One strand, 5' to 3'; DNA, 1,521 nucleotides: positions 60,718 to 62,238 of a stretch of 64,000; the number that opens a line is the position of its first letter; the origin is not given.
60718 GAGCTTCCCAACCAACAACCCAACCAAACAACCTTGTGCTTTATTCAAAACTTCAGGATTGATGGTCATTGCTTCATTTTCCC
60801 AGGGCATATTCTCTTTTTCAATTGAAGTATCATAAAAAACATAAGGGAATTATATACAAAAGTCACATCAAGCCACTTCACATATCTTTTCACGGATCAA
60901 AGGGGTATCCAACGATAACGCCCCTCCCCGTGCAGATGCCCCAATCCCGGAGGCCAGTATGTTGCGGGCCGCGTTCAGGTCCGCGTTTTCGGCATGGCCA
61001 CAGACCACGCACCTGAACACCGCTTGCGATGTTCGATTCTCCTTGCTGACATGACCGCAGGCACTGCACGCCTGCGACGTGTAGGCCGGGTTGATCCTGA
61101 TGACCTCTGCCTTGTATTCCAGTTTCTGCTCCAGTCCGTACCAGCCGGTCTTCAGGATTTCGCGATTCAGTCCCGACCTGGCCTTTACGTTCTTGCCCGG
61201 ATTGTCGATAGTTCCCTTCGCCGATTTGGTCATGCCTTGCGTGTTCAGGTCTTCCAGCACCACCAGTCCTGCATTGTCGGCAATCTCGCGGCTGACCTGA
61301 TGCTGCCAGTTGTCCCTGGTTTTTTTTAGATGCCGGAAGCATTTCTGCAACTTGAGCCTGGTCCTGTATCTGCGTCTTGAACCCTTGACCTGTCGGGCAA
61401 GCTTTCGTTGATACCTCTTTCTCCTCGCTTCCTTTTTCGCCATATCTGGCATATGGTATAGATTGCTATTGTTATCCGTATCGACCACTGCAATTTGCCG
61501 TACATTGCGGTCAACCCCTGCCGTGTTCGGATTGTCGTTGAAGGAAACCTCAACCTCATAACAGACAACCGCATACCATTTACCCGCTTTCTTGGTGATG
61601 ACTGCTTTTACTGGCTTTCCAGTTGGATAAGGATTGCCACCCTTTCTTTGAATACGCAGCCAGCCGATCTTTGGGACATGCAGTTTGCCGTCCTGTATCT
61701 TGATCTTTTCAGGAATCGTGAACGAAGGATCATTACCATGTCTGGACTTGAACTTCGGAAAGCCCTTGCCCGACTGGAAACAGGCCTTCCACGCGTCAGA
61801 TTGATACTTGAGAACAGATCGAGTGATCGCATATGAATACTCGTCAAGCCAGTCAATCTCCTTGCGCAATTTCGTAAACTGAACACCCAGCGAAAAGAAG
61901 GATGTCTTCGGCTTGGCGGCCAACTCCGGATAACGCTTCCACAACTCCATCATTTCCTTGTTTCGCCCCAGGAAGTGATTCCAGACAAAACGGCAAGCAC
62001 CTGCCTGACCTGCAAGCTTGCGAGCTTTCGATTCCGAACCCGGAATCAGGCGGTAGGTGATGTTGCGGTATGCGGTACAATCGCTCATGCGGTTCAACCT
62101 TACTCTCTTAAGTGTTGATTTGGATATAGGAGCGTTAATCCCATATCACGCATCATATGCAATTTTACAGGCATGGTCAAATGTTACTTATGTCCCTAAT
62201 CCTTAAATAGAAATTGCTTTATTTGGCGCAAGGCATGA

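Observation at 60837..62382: Intact TnpB gene inside an element with terminal inverted repeats and an 8-bp target duplication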

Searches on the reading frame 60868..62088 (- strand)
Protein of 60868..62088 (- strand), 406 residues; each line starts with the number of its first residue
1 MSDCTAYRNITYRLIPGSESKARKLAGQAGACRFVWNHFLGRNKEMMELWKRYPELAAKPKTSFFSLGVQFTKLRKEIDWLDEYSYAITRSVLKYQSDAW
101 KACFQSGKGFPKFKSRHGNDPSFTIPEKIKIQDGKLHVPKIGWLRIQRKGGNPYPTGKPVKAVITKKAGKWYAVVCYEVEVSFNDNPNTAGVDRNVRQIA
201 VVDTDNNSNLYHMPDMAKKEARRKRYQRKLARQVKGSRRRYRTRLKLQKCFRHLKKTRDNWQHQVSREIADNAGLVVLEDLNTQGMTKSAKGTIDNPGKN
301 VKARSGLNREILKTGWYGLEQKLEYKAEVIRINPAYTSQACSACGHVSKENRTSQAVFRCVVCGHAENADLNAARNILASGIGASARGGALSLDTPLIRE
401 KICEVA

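Call 5: search_protein_families(library=pfam, proteins=[window:60868-62088:-])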
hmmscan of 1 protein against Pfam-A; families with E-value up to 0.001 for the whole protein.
window:60868-62088:- (406 aa): 3 families
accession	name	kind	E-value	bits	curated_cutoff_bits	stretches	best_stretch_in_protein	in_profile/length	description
PF07282.18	Cas12f1-like_TNB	-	2.7e-19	69.5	26.3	1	316-377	1-60/60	Cas12f1-like, TNB domain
PF01385.25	OrfB_IS605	-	1.3e-16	61.4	30.5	1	175-289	2-119/120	Probable transposase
PF12323.14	HTH_OrfB_IS605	-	1.4e-07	31.3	21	1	8-47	4-42/47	Helix-turn-helix domain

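Call 11: find_homologous_proteins(query=window:60868-62088:-, max_evalue=1e-20)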
Query window:60868-62088:- (406 aa): 2117 proteins with E <= 1e-20 among 7263 candidates; the best 120 are listed.
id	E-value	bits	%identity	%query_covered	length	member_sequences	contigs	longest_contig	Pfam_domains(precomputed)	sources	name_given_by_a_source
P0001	5.3e-278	939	100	100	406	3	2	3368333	PF12323.15,PF01385.26,PF07282.19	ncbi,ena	-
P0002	1.4e-244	829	88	100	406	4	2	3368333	PF12323.15,PF01385.26,PF07282.19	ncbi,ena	-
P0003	3.2e-240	815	85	100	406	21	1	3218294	PF12323.15,PF01385.26,PF07282.19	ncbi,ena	-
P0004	3.8e-239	812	86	100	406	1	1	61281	PF12323.15,PF01385.26,PF07282.19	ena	-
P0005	1.0e-235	800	84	100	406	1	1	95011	PF12323.15,PF01385.26,PF07282.19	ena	-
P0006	6.9e-234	794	83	100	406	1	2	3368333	PF12323.15,PF01385.26,PF07282.19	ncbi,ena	-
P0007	3.1e-232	789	84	100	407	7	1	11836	PF12323.15,PF01385.26,PF07282.19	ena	-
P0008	3.2e-231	785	83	100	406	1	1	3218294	PF12323.15,PF01385.26,PF07282.19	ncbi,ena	-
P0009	3.2e-229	779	82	100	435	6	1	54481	PF12323.15,PF01385.26,PF07282.19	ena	-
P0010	1.4e-228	777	81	100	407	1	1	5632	PF12323.15,PF01385.26,PF07282.19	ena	-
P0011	1.6e-220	750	79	100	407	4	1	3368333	PF12323.15,PF01385.26,PF07282.19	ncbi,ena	-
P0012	1.3e-219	747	79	99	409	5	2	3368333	PF12323.15,PF01385.26,PF07282.19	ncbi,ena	-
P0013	2.4e-216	736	78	100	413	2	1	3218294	PF12323.15,PF01385.26,PF07282.19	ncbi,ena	-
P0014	2.9e-211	720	75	100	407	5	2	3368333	PF12323.15,PF01385.26,PF07282.19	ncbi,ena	-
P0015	1.4e-179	615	66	100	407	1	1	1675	PF12323.15,PF01385.26,PF07282.19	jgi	-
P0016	1.4e-174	599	66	98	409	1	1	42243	PF12323.15,PF01385.26,PF07282.19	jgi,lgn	-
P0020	6.6e-152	524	60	99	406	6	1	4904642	PF12323.15,PF01385.26,PF07282.19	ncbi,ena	-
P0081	3.6e-128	446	78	63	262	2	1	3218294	PF01385.26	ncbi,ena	-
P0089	1.3e-125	438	76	61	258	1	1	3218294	PF01385.26,PF07282.19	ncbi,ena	-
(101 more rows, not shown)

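Call 12: find_encoding_contigs(protein=P0001, flank=3000, max_places=10)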
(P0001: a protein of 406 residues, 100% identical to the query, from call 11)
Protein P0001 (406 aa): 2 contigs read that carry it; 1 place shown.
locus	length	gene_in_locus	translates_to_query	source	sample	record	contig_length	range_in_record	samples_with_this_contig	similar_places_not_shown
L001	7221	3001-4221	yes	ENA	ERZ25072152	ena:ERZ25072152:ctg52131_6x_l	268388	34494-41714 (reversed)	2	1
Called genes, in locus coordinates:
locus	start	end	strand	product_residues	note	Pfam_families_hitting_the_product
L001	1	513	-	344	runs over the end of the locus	PF12556:CobS_N, PF07728:AAA_5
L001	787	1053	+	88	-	-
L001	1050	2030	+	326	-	PF00762:Ferrochelatase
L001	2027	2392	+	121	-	PF06180:CbiK (weak), PF01903:CbiX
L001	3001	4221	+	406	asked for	PF12323:HTH_OrfB_IS605 (weak), PF01385:OrfB_IS605, PF07282:Cas12f1-like_TNB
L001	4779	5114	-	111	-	-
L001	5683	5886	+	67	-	-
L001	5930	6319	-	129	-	PF11969:DcpS_C, PF01230:HIT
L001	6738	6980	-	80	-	PF02599:CsrA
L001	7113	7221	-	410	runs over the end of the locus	PF00696:AA_kinase, PF01842:ACT, PF22468:ACT_9, PF13840:ACT_7, PF22468:ACT_9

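Call 13: find_encoding_contigs(protein=P0002, flank=3000, max_places=10)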
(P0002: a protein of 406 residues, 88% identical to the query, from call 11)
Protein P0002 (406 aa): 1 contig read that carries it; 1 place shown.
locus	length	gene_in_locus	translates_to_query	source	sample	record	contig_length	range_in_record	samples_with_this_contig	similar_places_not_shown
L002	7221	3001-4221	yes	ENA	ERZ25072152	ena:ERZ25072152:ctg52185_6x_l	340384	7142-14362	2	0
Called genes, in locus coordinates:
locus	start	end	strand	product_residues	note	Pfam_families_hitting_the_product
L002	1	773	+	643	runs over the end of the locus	PF07715:Plug, PF00593:TonB_dep_Rec_b-barrel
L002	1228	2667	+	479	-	PF00224:PK, PF02887:PK_C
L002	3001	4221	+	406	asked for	PF12323:HTH_OrfB_IS605 (weak), PF01385:OrfB_IS605, PF07282:Cas12f1-like_TNB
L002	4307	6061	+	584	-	PF01257:2Fe-2S_thioredx, PF01512:Complex1_51K, PF10531:SLBB (weak), PF10589:NADH_4Fe-4S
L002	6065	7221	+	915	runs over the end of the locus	PF00111:Fer2 (weak), PF13510:Fer2_4, PF14697:Fer4_21 (weak), PF22117:Fer4_Nqo3 (weak), PF12838:Fer4_7, PF04879:Molybdop_Fe4S4, PF00384:Molybdopterin, PF01568:Molydop_binding, +3 more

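Call 17: find_encoding_contigs(protein=P0006, flank=3000, max_places=10)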
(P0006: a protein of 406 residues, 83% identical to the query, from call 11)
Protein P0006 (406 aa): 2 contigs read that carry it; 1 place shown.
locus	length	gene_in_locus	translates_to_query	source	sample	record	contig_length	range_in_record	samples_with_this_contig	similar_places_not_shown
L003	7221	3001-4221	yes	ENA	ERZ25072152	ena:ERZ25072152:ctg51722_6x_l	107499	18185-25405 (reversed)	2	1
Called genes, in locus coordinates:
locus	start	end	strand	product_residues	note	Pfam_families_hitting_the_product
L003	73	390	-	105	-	-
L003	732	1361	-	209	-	PF01323:DSBA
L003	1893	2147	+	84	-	-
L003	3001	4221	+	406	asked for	PF12323:HTH_OrfB_IS605 (weak), PF01385:OrfB_IS605, PF07282:Cas12f1-like_TNB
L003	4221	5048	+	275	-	PF01113:DapB_N (weak), PF03447:NAD_binding_3, PF01958:Asp_DH_C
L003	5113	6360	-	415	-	PF01266:DAO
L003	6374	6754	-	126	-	PF09996:DUF2237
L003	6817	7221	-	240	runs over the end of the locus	PF00117:GATase, PF07722:Peptidase_C26 (weak)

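Call 18: find_encoding_contigs(protein=P0011, flank=3000, max_places=10)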
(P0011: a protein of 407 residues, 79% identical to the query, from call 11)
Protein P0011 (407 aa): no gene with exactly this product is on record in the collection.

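Call 19: find_encoding_contigs(protein=P0003, flank=3000, max_places=10)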
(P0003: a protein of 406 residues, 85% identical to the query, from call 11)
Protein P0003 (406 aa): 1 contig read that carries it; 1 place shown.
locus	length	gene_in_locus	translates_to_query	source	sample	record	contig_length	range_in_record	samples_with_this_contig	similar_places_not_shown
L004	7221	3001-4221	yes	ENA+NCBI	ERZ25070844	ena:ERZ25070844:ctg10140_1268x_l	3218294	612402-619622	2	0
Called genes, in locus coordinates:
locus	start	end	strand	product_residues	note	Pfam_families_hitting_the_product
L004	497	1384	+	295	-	PF00892:EamA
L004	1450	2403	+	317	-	PF00892:EamA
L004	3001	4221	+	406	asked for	PF12323:HTH_OrfB_IS605, PF01385:OrfB_IS605, PF07282:Cas12f1-like_TNB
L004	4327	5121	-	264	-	PF03547:Mem_trans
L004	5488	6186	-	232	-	PF02798:GST_N, PF13417:GST_N_3, PF22441:CLIC-like_N, PF13409:GST_N_2, PF13410:GST_C_2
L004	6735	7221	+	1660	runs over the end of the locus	PF21069:Csx12, PF22385:Cas9_C_2 (weak)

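Call 46: find_encoding_contigs(protein=P0014, flank=2500, max_places=10)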
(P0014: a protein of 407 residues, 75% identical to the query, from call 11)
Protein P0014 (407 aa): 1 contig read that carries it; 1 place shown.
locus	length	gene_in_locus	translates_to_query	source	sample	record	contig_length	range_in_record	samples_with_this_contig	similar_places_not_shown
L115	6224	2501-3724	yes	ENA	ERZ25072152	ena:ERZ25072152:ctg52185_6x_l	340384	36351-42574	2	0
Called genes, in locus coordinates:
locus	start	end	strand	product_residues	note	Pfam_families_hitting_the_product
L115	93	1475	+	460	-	PF13701:DDE_Tnp_1_4, PF01609:DDE_Tnp_1, PF13701:DDE_Tnp_1_4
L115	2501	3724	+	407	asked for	PF12323:HTH_OrfB_IS605 (weak), PF01385:OrfB_IS605, PF07282:Cas12f1-like_TNB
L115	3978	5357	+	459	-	PF04575:SlipAM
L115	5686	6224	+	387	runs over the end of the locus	PF00155:Aminotran_1_2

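Call 47: find_encoding_contigs(protein=P0016, flank=2500, max_places=10)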
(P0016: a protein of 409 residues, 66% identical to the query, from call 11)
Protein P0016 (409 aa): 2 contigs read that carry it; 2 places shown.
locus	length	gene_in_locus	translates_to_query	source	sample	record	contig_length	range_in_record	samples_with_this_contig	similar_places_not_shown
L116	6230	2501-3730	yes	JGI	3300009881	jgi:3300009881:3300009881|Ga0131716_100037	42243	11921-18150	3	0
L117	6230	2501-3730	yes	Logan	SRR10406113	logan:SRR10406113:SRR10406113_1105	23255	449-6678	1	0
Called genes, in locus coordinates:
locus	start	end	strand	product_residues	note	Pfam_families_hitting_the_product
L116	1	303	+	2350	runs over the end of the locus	PF24801:FNIII-A_GpJ (weak), PF13550:Phage-tail_3 (weak)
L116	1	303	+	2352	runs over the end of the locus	PF24801:FNIII-A_GpJ (weak), PF13550:Phage-tail_3 (weak)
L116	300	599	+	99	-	PF01844:HNH, PF14279:HNH_5 (weak)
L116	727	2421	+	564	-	PF20441:TerL_nuclease (faint)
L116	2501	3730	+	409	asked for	PF12323:HTH_OrfB_IS605 (weak), PF01385:OrfB_IS605, PF07282:Cas12f1-like_TNB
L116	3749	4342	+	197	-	-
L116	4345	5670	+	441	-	PF04860:Phage_portal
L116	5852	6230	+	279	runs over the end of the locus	PF00574:CLP_protease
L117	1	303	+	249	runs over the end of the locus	?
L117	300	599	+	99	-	PF01844:HNH, PF14279:HNH_5 (weak)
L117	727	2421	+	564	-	PF20441:TerL_nuclease (faint)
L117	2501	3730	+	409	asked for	PF12323:HTH_OrfB_IS605 (weak), PF01385:OrfB_IS605, PF07282:Cas12f1-like_TNB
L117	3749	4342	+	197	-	-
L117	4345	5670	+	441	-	PF04860:Phage_portal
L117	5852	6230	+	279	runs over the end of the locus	PF00574:CLP_protease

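Call 48: find_encoding_contigs(protein=P0020, flank=2500, max_places=10)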
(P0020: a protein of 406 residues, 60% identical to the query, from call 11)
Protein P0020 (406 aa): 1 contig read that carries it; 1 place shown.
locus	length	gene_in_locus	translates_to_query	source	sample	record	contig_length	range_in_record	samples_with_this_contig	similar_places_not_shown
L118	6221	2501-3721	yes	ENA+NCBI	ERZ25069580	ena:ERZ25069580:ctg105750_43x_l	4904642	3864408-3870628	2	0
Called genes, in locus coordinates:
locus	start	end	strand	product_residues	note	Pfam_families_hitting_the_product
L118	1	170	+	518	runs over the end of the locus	PF00496:SBP_bac_5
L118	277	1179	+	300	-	PF02274:ADI, PF19420:DDAH_eukar, PF02274:ADI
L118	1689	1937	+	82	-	-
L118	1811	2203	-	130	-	-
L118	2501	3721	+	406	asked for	PF12323:HTH_OrfB_IS605 (faint), PF01385:OrfB_IS605, PF07282:Cas12f1-like_TNB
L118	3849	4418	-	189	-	PF11663:Toxin_YhaV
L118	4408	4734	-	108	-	PF15937:PrlF_antitoxin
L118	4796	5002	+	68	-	-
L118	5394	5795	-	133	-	PF01850:PIN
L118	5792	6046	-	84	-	PF02604:PhdYeFM_antitox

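Call 56: find_related_loci(query=A3, collection=metagenome_contigs, flank=3000)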
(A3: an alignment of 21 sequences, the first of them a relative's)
Query A3 (406 aa) in metagenome_contigs; peptide patterns used: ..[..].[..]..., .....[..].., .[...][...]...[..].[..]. (x = any residue, [..] = any of these).
600 stretches matched a pattern (row limit reached: there are more); 488 encode a relative of the query (tblastn E <= 1e-3); the best 80 are kept; 80 distinct loci.
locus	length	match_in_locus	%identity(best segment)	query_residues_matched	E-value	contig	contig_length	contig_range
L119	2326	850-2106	55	1-400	1e-147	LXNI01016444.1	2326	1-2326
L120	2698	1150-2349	56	1-401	3e-141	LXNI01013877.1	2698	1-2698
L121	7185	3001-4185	57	6-400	3e-147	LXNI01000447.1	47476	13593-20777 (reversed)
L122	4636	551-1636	55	42-400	8e-131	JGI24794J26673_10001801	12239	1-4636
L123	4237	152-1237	55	42-400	1e-130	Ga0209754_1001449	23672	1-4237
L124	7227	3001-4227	48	1-404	1e-124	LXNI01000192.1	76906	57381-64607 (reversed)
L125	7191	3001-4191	48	1-402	1e-122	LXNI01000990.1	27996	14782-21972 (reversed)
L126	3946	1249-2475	47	1-404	1e-117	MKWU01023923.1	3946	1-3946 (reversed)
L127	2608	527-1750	46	5-400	3e-120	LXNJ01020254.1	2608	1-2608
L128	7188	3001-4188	48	8-400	2e-114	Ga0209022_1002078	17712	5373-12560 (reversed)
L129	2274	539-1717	49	8-400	6e-119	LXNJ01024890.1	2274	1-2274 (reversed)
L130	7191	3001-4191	48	8-400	1e-110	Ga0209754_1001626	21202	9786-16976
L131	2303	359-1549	48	8-400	7e-115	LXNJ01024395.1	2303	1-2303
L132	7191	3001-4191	46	8-400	4e-109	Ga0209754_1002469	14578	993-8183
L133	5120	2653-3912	44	5-400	1e-94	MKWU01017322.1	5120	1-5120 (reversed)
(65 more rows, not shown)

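Call 67: search_solved_structures(query=window:60868-62088:-, max_evalue=0.001, show_alignments=1)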
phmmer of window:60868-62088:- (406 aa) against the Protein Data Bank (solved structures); distinct sequences matched with E-value up to 0.001: 26.
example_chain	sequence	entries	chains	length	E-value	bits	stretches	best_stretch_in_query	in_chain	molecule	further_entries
9j09_A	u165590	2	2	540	1.9e-29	106.1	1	219-378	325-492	Transposase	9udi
9yyg_A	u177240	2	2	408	4.4e-29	105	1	12-387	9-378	AI-designed RNA-guided nuclease | AI-generated RNA-guided nuclease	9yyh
8iaz_A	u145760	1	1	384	7.2e-24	87.8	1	16-377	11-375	Transposase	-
8h1j_A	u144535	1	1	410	1.3e-23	86.9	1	13-387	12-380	RNA-guided DNA endonuclease TnpB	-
8bf8_A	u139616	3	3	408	1.4e-23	86.8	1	13-387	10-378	RNA-guided DNA endonuclease TnpB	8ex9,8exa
8j1j_A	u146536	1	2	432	5.9e-18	68.3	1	167-381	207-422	Transposase IS605 OrfB C-terminal domain-containing protein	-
8j3r_A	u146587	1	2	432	7.6e-18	67.9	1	167-381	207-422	Transposase IS605 OrfB C-terminal domain-containing protein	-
8j12_A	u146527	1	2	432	1.1e-17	67.4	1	168-381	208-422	Transposase IS605 OrfB C-terminal domain-containing protein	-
7wju_A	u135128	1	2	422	6e-17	65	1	307-381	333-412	OrfB_Zn_ribbon domain-containing protein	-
8dzj_A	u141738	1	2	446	6.8e-17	64.8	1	308-381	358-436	OrfB_Zn_ribbon domain-containing protein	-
9nzq_A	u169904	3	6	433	7.2e-17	64.7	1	288-382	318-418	Cas12f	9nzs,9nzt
9i8y_A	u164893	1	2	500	1.8e-13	53.6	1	167-391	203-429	CRISPR-associated endodeoxyribonuclease Cas12f1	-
8hr5_A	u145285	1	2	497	1e-11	47.7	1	305-380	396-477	Transposase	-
9nzp_A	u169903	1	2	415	1.2e-10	44.2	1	220-380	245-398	IS200/IS605 family element transposase accessory protein TnpB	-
9b0l_P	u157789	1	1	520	1.2e-09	41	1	180-382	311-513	TnpB-like protein L79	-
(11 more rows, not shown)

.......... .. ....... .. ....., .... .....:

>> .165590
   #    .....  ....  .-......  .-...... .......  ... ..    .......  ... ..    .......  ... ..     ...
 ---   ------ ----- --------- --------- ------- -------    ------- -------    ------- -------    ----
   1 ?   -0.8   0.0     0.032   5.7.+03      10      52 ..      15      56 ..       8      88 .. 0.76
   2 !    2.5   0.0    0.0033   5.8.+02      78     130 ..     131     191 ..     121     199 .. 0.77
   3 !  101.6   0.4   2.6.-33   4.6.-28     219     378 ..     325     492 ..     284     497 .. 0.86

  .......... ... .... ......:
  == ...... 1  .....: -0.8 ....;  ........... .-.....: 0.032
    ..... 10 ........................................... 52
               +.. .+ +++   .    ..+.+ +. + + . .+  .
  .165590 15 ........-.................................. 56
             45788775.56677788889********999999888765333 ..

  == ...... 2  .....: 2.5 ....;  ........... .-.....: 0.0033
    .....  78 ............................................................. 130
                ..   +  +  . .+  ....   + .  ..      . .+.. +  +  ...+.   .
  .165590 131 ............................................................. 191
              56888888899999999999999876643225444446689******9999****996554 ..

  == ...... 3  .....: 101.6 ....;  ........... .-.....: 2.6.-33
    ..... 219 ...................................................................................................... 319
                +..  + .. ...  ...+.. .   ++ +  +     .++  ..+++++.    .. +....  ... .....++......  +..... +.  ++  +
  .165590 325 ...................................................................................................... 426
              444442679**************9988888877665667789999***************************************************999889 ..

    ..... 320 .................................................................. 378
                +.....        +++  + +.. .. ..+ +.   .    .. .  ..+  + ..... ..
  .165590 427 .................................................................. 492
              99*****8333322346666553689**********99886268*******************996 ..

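Call 99: find_encoding_contigs(protein=P0089, flank=4000, max_places=6)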
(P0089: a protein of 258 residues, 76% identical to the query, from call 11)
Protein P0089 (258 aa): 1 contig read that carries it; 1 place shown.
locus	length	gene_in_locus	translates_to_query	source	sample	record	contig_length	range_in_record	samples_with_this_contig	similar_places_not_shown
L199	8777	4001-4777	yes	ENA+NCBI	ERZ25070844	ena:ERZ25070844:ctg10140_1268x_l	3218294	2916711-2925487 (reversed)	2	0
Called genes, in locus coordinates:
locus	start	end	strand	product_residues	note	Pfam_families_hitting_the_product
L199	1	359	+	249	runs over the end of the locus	PF02654:CobS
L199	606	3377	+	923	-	PF20464:MmeI_N, PF20465:MmeI_hel, PF20473:MmeI_Mtase, PF20466:MmeI_TRD, PF20467:MmeI_C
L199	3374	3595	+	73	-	-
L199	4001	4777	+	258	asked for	PF01385:OrfB_IS605, PF07282:Cas12f1-like_TNB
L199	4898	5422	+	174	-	PF03852:Vsr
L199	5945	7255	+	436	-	PF13173:AAA_14, PF13635:DUF4143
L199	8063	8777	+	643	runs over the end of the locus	PF07715:Plug, PF00593:TonB_dep_Rec_b-barrel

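Call 100: find_encoding_contigs(protein=P0081, flank=4000, max_places=6)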
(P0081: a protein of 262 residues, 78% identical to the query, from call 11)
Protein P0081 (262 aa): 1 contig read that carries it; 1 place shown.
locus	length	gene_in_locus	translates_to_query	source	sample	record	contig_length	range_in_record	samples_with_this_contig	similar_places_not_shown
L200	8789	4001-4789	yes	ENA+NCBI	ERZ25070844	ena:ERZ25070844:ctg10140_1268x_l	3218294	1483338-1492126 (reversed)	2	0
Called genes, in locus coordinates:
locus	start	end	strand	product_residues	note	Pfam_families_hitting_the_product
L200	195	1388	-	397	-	PF03447:NAD_binding_3, PF00742:Homoserine_dh, PF01842:ACT, PF22629:ACT_AHAS_ss (weak)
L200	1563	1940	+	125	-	PF04430:DUF498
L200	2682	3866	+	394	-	PF01625:PMSR, PF01641:SelR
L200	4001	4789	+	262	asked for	PF01385:OrfB_IS605 (weak)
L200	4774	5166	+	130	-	PF07282:Cas12f1-like_TNB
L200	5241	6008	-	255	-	PF08032:SpoU_sub_bind, PF00588:SpoU_methylase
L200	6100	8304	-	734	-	PF17876:CSD2, PF00773:RNB, PF00575:S1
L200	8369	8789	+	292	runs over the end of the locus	PF01634:HisG, PF12974:Phosphonate-bd (weak), PF08029:HisG_C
